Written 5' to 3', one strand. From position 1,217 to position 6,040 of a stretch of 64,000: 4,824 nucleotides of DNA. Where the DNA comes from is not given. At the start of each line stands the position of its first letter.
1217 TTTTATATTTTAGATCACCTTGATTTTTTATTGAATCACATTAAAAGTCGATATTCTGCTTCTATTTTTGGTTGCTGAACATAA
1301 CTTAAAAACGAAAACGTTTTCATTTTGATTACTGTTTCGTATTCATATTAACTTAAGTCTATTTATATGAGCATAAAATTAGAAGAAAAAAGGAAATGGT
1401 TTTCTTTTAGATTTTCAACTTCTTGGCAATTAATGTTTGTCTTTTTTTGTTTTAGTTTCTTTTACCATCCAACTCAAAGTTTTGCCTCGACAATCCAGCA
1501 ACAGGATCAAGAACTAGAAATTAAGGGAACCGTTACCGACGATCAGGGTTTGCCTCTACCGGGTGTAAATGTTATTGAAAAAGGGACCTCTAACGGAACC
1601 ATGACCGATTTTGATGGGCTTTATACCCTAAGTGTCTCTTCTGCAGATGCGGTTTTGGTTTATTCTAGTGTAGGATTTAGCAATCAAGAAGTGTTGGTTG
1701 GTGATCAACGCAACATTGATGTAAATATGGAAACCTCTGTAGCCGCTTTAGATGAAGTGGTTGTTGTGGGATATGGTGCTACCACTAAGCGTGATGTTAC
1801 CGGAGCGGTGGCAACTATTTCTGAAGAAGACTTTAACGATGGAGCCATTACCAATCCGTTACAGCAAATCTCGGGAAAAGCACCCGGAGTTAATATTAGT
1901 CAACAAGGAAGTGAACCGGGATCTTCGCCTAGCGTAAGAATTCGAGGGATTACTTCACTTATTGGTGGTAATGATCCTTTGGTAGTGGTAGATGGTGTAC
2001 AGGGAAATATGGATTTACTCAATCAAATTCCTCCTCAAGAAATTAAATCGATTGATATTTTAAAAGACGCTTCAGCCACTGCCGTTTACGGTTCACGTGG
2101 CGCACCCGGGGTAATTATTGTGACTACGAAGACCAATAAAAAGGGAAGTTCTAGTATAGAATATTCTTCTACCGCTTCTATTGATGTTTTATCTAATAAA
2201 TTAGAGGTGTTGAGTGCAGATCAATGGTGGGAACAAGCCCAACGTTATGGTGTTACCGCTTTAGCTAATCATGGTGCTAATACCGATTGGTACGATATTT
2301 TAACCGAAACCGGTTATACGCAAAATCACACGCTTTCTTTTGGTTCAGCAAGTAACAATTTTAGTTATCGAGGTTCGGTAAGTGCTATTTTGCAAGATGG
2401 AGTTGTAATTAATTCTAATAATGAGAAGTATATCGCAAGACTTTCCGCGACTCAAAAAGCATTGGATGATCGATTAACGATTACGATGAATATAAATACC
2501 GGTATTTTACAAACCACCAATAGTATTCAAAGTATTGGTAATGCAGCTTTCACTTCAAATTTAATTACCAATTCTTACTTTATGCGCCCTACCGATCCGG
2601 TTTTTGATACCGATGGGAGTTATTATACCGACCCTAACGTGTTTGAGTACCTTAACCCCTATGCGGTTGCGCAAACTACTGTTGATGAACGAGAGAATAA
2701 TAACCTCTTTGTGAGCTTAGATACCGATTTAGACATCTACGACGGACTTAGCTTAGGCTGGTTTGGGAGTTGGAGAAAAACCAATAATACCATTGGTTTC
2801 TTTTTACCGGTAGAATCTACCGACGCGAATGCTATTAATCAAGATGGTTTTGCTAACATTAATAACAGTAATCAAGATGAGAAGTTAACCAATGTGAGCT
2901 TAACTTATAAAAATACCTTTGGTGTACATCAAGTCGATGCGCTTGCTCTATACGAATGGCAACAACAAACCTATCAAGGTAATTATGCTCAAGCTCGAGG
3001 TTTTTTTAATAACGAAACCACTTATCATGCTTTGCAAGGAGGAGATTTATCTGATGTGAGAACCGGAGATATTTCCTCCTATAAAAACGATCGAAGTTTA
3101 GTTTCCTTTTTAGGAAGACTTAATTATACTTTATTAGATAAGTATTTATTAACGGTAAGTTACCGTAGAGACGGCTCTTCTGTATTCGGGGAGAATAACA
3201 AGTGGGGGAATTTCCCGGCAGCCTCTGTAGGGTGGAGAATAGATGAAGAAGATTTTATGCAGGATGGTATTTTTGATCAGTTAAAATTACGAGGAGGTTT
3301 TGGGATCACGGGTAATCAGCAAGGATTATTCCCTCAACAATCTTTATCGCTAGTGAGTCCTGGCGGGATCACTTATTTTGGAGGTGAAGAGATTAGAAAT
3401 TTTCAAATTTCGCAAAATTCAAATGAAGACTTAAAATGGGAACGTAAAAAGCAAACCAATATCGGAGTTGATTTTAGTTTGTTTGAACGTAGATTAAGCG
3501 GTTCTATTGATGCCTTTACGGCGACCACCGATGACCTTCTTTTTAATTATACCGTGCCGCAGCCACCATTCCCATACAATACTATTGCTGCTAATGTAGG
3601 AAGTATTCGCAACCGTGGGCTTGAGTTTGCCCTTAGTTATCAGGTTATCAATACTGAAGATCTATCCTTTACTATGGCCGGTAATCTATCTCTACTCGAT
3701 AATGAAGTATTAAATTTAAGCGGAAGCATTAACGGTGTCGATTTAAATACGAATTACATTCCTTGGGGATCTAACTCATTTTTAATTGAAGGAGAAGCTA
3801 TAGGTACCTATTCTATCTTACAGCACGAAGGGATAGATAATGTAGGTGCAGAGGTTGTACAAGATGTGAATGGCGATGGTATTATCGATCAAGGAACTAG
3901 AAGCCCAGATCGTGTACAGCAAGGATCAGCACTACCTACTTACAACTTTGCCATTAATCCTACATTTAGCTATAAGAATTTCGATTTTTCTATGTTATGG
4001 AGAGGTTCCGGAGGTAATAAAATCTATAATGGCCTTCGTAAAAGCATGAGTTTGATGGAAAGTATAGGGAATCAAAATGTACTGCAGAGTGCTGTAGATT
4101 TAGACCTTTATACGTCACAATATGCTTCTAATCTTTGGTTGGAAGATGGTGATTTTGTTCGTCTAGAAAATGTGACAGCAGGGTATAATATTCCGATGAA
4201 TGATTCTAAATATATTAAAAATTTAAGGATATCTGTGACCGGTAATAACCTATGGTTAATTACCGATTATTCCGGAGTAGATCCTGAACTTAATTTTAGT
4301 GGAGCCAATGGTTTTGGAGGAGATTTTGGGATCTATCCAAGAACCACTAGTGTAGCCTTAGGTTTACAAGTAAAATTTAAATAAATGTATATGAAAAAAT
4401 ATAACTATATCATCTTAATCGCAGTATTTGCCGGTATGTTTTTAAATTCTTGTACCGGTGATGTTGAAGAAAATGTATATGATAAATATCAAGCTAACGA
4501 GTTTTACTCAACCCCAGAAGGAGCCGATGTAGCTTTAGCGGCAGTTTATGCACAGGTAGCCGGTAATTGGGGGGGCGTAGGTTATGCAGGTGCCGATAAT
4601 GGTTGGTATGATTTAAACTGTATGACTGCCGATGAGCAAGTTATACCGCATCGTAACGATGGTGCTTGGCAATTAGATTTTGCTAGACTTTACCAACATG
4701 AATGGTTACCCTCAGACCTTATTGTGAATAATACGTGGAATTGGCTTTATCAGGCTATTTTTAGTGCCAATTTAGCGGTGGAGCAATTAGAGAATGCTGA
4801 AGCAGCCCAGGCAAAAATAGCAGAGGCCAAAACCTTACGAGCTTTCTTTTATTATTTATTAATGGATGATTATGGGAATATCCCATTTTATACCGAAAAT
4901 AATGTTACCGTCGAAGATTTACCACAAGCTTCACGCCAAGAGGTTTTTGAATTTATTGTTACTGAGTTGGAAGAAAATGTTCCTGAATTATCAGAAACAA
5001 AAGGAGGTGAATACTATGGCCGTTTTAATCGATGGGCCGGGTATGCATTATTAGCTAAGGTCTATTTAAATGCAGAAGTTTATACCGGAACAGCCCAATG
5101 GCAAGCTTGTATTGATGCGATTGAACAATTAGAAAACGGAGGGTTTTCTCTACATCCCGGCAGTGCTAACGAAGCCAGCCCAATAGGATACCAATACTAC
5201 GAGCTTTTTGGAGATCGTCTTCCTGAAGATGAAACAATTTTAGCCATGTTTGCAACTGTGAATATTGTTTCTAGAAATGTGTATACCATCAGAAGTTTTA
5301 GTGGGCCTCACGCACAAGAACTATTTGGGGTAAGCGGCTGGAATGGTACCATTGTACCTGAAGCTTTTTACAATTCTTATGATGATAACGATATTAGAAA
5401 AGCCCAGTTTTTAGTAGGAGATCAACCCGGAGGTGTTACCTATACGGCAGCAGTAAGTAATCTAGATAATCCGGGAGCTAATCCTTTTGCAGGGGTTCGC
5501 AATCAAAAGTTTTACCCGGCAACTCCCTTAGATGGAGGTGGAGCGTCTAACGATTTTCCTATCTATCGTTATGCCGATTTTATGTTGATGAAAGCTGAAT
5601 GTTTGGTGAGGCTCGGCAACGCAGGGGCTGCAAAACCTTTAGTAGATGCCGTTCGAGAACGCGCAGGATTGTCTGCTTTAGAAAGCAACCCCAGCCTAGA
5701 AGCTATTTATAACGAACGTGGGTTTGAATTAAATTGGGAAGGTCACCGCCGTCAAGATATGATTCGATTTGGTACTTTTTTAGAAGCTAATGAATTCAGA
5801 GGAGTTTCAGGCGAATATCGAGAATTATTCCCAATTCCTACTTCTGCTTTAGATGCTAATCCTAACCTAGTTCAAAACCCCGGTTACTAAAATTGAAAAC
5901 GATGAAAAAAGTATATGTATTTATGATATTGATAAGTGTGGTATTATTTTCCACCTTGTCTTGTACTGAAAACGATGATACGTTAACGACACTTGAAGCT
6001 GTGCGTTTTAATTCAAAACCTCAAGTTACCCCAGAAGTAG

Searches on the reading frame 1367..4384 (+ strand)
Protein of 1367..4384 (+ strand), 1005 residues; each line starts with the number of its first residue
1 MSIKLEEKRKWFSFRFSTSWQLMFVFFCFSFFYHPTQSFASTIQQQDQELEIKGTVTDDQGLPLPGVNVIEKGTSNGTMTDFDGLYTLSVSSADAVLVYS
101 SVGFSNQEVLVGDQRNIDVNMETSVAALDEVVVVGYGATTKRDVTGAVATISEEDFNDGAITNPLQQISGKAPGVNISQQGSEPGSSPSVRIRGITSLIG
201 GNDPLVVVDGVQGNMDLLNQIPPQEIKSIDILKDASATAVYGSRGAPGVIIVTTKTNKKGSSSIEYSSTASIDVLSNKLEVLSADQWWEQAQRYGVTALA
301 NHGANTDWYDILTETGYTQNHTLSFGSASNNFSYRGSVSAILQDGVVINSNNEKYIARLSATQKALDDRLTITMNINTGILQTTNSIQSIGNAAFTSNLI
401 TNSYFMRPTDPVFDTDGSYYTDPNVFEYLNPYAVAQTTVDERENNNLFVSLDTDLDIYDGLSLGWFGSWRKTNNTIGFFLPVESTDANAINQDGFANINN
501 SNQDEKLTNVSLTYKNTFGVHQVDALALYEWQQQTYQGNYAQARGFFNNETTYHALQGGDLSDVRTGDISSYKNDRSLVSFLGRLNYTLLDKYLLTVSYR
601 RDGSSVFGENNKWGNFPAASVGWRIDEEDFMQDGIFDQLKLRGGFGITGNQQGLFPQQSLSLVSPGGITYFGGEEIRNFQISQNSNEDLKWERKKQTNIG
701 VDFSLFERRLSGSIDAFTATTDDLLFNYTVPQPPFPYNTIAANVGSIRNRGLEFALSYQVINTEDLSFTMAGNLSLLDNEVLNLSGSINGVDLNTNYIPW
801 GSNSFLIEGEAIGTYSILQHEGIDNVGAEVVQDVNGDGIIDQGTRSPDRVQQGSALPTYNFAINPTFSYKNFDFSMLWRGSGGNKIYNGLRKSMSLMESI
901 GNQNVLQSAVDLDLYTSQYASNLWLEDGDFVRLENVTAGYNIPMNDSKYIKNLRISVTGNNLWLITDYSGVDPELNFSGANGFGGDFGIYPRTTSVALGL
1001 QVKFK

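Call 80: search_protein_families(library=pfam, proteins=[window:1367-4384:+], max_evalue=1e-8)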
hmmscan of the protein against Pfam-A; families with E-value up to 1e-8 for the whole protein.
window:1367-4384:+ (1005 aa): 4 families
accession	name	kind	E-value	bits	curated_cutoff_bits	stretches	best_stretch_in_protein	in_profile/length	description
PF00593.30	TonB_dep_Rec_b-barrel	-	1.4e-21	78.4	27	1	395-962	14-436/436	TonB dependent receptor-like, beta-barrel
PF07715.20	Plug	-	1.5e-18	67.7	23.9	1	141-249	2-107/107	TonB-dependent Receptor Plug Domain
PF13715.12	CarbopepD_reg_2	-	1.5e-17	63.9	32.2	1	52-133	1-88/88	CarboxypepD_reg-like domain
PF13620.12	CarboxypepD_reg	-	1.7e-09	38.3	32.3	1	52-121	2-81/82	Carboxypeptidase regulatory-like domain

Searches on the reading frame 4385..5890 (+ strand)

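Call 80: search_protein_families(library=pfam, proteins=[window:4385-5890:+], max_evalue=1e-8)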
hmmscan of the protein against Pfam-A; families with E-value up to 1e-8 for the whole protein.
window:4385-5890:+ (501 aa): 3 families
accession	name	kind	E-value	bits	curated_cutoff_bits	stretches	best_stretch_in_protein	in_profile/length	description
PF07980.17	SusD_RagB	-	1.3e-32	114.1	23.1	1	338-501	100-297/297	SusD family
PF14322.12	SusD-like_3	-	2.4e-24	87.1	27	1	91-228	49-191/191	Starch-binding associating with outer membrane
PF12771.13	SusD-like_2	-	8.5e-09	35.2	27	1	113-208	56-156/415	Starch-binding associating with outer membrane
